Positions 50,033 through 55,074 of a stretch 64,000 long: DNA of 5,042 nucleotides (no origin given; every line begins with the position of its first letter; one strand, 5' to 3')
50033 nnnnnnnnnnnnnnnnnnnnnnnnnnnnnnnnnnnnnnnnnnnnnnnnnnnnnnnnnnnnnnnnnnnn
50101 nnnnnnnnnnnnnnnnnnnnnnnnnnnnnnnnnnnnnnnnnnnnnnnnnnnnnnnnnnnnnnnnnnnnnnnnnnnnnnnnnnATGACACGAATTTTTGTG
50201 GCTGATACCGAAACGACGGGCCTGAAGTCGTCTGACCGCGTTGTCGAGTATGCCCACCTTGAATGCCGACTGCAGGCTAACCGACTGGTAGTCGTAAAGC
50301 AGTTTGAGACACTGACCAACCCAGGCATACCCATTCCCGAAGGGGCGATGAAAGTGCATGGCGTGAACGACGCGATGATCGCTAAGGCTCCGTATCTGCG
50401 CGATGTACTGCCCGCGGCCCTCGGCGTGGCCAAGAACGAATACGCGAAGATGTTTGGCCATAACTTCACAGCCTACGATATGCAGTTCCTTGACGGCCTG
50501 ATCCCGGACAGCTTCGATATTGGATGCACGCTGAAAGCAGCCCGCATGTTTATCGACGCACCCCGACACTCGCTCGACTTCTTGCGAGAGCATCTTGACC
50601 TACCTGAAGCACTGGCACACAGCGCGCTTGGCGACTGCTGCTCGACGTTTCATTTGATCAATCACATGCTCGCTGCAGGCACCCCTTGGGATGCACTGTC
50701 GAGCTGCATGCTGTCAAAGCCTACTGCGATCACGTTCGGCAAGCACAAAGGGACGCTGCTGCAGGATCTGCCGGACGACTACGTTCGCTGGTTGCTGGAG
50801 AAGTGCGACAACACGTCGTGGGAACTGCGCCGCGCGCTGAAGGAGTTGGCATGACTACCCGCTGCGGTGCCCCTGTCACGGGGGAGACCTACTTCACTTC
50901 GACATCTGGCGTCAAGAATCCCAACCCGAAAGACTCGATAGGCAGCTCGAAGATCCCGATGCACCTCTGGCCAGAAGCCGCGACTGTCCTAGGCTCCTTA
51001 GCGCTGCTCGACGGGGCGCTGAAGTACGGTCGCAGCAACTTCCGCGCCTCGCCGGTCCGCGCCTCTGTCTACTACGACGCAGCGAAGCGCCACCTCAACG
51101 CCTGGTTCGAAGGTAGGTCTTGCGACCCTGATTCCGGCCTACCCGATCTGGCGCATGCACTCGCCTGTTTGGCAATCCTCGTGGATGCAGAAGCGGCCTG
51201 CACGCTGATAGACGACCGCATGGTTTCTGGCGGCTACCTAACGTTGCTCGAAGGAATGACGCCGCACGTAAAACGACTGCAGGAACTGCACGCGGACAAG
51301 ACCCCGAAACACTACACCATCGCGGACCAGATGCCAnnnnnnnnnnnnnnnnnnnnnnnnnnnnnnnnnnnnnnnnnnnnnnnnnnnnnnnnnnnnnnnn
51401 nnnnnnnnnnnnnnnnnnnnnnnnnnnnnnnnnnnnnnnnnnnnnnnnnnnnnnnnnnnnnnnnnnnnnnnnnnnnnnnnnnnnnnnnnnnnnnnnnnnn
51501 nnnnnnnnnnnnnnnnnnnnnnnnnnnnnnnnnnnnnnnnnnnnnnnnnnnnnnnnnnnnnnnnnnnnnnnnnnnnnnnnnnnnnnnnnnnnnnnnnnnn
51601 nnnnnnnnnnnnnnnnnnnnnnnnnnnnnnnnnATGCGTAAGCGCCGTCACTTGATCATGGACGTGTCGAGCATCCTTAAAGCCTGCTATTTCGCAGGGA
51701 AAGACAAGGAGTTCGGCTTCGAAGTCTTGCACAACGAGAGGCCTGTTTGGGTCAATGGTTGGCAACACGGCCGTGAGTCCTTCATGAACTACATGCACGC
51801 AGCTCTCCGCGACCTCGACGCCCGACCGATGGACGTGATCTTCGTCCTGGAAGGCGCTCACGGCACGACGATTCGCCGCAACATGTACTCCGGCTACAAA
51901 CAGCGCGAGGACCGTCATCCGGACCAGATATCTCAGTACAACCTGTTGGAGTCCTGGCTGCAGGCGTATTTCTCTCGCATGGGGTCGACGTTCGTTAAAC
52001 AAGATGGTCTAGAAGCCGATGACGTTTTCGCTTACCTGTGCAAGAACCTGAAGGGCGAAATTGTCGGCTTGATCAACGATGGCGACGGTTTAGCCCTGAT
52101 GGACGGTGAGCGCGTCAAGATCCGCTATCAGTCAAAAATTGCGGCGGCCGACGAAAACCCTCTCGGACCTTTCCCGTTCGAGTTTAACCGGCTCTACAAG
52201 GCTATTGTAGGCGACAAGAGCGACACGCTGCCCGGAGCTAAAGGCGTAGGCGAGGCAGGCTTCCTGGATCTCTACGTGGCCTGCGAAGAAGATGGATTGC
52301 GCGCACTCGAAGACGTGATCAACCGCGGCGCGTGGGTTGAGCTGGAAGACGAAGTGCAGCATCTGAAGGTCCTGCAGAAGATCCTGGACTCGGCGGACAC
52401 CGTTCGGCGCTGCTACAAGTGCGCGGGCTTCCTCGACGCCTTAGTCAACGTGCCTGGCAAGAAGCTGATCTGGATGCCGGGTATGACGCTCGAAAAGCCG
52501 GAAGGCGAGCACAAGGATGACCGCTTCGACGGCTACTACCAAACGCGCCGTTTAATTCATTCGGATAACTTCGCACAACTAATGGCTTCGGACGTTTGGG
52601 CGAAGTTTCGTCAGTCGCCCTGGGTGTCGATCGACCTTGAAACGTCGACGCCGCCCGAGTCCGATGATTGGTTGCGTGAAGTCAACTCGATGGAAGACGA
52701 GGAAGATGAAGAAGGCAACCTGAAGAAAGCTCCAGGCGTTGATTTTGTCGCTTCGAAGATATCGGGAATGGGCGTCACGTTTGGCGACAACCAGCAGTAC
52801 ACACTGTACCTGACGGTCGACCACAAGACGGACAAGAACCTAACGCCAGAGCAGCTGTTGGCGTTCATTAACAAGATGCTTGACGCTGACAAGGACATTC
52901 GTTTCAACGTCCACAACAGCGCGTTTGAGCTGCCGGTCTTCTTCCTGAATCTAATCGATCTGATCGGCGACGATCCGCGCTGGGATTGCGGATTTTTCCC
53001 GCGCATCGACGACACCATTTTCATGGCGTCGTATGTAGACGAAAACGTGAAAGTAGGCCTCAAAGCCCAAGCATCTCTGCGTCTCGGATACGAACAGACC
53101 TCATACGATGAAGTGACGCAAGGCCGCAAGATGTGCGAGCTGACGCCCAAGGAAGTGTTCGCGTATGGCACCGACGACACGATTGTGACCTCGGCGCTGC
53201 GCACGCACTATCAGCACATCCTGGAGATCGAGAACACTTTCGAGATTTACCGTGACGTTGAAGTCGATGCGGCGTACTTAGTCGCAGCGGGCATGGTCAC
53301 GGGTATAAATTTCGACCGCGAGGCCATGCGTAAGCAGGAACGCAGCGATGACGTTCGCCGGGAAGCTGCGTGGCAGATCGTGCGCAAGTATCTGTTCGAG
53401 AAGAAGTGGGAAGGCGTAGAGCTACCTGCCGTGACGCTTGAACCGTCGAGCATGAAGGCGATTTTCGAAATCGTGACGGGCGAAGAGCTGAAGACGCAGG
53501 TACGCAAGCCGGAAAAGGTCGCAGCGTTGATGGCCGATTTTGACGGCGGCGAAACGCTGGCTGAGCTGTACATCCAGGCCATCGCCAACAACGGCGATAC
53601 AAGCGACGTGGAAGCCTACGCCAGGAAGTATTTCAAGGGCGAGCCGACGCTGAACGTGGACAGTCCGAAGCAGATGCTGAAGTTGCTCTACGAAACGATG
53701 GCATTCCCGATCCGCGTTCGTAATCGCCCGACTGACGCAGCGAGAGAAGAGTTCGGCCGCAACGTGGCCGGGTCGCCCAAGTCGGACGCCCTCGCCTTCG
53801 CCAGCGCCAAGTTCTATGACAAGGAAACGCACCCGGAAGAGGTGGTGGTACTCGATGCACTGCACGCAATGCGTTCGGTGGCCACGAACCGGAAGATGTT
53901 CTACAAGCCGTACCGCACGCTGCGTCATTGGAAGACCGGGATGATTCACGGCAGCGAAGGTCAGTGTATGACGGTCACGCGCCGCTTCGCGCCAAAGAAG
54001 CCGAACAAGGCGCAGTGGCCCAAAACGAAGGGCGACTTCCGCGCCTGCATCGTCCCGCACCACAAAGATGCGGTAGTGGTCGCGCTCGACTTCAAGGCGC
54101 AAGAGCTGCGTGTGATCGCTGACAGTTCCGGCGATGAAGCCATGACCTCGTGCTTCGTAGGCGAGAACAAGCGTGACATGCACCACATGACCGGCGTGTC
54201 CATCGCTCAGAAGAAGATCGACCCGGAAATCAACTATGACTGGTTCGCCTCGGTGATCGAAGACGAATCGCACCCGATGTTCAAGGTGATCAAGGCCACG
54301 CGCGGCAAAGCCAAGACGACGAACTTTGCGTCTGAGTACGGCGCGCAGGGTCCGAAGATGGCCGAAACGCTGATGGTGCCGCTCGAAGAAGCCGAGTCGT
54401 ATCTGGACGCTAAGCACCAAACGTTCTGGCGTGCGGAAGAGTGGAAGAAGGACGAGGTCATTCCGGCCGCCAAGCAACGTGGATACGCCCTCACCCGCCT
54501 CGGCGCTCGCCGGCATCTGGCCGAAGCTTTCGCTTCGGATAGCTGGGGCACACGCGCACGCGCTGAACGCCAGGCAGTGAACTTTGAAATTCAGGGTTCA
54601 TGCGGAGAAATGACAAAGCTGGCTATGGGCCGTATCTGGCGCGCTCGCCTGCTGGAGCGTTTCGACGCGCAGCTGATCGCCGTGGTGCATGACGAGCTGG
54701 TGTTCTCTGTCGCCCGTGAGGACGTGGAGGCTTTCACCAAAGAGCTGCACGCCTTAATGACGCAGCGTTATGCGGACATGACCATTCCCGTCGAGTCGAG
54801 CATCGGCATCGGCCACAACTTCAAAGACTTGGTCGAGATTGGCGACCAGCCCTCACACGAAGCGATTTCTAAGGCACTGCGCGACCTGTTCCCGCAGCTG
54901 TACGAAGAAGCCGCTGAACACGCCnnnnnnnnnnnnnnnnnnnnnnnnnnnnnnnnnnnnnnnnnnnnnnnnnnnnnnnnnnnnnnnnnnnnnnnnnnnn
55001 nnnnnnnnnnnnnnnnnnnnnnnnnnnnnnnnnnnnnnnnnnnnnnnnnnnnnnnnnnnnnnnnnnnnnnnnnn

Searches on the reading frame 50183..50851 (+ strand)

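Call 90: search_protein_families(library=pfam, proteins=[window:50183-50851:+], max_evalue=0.01)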
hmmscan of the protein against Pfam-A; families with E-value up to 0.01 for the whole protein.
window:50183-50851:+ (223 aa): 2 families
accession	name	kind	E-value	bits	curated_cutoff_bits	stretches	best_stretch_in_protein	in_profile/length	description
PF00929.31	RNase_T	-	1.5e-15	58.6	24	1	6-153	2-158/164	Exonuclease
PF12843.12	QSregVF_b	-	4.3e-05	23.7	22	1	182-207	12-37/66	Putative quorum-sensing-regulated virulence factor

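Call 91: search_protein_families(library=phrogs, proteins=[window:50183-50851:+], max_evalue=0.01)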
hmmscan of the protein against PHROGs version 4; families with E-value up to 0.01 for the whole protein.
window:50183-50851:+ (223 aa): 4 families
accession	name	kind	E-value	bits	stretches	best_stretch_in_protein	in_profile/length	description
phrog_192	-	DNA, RNA and nucleotide metabolism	4.5e-41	142.5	1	1-222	105-345/397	DNA polymerase exonuclease subunit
phrog_14632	-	DNA, RNA and nucleotide metabolism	1.9e-14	54.2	1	5-156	85-236/380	DNA polymerase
phrog_17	-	DNA, RNA and nucleotide metabolism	0.0012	17.8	1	1-141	669-788/1445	DNA polymerase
phrog_3628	-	unknown function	0.0032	17.7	1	184-220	104-141/257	-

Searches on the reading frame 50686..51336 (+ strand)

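Call 90: search_protein_families(library=pfam, proteins=[window:50686-51336:+], max_evalue=0.01)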
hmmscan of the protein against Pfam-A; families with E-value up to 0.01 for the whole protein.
window:50686-51336:+ (217 aa): 1 family
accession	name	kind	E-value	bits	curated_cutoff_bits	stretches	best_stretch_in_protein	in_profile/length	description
PF18909.5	dGTP_diPhyd_N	-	1.2e-21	76.9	27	1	80-178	2-99/99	dATP/dGTP diphosphohydrolase, N-terminal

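Call 91: search_protein_families(library=phrogs, proteins=[window:50686-51336:+], max_evalue=0.01)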
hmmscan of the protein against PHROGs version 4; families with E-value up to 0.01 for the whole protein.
window:50686-51336:+ (217 aa): 8 families
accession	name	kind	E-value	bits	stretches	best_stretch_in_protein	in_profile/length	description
phrog_2252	-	lysis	1e-59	203.7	1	72-214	95-237/285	endolysin; inhibits RNA polymerase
phrog_801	-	DNA, RNA and nucleotide metabolism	3.2e-20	74.2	1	77-179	95-197/476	dATP / dGTP pyrophosphohydrolase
phrog_19680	-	unknown function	2.4e-07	32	1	91-170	99-181/188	-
phrog_5332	-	unknown function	3.8e-06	27.6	1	109-178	142-210/215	-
phrog_5033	-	lysis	5.8e-06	27.4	1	107-159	108-158/178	endolysin; inhibits RNA polymerase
phrog_11257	-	unknown function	2.1e-05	25.6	1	65-180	3-110/200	-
phrog_37590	-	unknown function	2.1e-05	24.7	1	116-168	91-142/341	-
phrog_18716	-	unknown function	0.0023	19.1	1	89-148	23-81/114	-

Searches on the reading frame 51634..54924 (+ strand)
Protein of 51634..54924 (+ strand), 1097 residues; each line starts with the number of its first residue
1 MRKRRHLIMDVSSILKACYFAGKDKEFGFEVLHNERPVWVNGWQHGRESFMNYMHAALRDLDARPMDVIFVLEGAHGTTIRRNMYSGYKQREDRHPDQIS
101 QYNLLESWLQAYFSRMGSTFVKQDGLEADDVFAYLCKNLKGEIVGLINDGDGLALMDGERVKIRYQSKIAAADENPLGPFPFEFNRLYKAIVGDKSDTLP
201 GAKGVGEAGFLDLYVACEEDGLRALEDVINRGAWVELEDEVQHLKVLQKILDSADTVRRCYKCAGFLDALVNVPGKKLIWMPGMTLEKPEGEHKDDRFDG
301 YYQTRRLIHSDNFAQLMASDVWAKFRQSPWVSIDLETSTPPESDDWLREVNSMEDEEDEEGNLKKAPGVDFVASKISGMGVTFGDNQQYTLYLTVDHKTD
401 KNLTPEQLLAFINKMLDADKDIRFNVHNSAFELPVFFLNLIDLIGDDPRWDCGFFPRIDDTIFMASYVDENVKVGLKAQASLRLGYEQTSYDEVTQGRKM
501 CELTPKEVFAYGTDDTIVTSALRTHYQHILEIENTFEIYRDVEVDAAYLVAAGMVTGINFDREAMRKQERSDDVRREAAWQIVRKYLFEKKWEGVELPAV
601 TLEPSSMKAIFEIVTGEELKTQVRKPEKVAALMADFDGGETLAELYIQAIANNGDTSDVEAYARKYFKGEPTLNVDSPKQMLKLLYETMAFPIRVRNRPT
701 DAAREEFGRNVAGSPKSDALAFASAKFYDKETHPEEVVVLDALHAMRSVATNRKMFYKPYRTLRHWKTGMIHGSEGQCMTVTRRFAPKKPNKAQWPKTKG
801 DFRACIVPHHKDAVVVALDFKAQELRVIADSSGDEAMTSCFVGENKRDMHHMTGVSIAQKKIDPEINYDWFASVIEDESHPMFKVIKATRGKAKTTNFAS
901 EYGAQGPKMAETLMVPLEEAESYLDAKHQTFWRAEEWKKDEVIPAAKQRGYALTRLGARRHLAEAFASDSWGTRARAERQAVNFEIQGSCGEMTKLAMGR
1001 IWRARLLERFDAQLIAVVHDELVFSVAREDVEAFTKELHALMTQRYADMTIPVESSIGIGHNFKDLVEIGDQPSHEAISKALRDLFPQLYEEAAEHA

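Call 16: search_protein_families(library=pfam, proteins=[window:51634-54924:+], max_evalue=0.01)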
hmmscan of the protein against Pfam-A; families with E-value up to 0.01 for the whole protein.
window:51634-54924:+ (1097 aa): 3 families
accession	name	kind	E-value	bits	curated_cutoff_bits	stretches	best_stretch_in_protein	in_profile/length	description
PF00476.26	DNA_pol_A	-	2.2e-54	185.3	34.3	1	661-1064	20-380/381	DNA polymerase family A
PF02739.22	5_3_exonuc_N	-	2e-12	47.6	34.3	1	7-167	3-149/164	5'-3' exonuclease, N-terminal resolvase-like domain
PF01367.25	5_3_exonuc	-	0.0023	18.8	40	1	188-208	9-29/97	5'-3' exonuclease, C-terminal SAM fold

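Call 23: search_dna_similar(query=window:51634-54924:+, collection=phages, mode=protein, max_rows=15)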
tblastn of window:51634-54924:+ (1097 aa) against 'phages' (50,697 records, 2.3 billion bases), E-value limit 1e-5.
Records with a match: 1965; places in all: 1969; records where one place covers at least 80% of the query: 31.
Best place of each record, by identity: <60% 1965.
By first word of the organism name: Vibrio 387; Bacillus 194; Mycobacterium 193; Microbacterium 182; Staphylococcus 164; Acinetobacter 161; Enterococcus 138; Klebsiella 103; Listeria 52; Pseudomonas 45; and 62 more.
By host as written in the record: - 443; Mycobacterium smegmatis mc2 155 125; Microbacterium foliorum NRRL B-24224 SEA 92; Microbacterium foliorum NRRL B-24224 70; Acinetobacter baumannii 57; Klebsiella pneumoniae 55; Staphylococcus aureus 44; Listeria monocytogenes 43; and 425 more.
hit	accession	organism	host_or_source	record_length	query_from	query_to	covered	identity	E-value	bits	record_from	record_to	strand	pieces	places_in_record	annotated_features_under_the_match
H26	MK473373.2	Pseudomonas phage Lana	Pseudomonas sp.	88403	8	1079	92%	27.6%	3e-48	349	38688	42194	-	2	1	DNA polymerase I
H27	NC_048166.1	Pseudomonas phage Lana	Pseudomonas sp.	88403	8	1079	92%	27.6%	3e-48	349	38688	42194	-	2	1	DNA polymerase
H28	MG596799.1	Pseudomonas phage PMBT3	Pseudomonas grimontii MBTL2-21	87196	8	1080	90%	27.9%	2e-50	358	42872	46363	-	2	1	DNA polymerase I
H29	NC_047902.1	Pseudomonas phage PMBT3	Pseudomonas grimontii MBTL2-21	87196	8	1080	90%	27.9%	2e-50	358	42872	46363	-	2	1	DNA polymerase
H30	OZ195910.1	Vibrio phage K478b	Seawater and oysters mix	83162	8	1084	89%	27.5%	8e-41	327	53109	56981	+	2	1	DNA polymerase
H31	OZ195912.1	Vibrio phage K478a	Seawater and oysters mix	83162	8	1084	89%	27.5%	8e-41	327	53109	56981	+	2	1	DNA polymerase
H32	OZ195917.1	Vibrio phage K468a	Seawater and oysters mix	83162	8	1084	89%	27.5%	8e-41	327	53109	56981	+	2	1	DNA polymerase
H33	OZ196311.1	Vibrio phage K473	Seawater and oysters mix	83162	8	1084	89%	27.5%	8e-41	327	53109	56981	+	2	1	DNA polymerase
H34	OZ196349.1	Vibrio phage K381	Seawater and oysters mix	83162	8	1084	89%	27.5%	8e-41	327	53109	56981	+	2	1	DNA polymerase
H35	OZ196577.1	Vibrio phage K405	Seawater and oysters mix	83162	8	1084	89%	27.5%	8e-41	327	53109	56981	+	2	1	DNA polymerase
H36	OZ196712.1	Vibrio phage K462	Seawater and oysters mix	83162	8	1084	89%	27.5%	8e-41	327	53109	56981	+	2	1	DNA polymerase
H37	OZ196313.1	Vibrio phage K468b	Seawater and oysters mix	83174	8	1084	89%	27.5%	8e-41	327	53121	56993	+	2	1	DNA polymerase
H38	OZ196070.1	Vibrio phage K449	Seawater and oysters mix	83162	8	1084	89%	27.5%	8e-41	327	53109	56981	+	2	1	DNA polymerase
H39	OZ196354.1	Vibrio phage K376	Seawater and oysters mix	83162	8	1084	89%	27.5%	8e-41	327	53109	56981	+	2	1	DNA polymerase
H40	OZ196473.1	Vibrio phage K486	Seawater and oysters mix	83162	8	1084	89%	27.5%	8e-41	327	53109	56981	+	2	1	DNA polymerase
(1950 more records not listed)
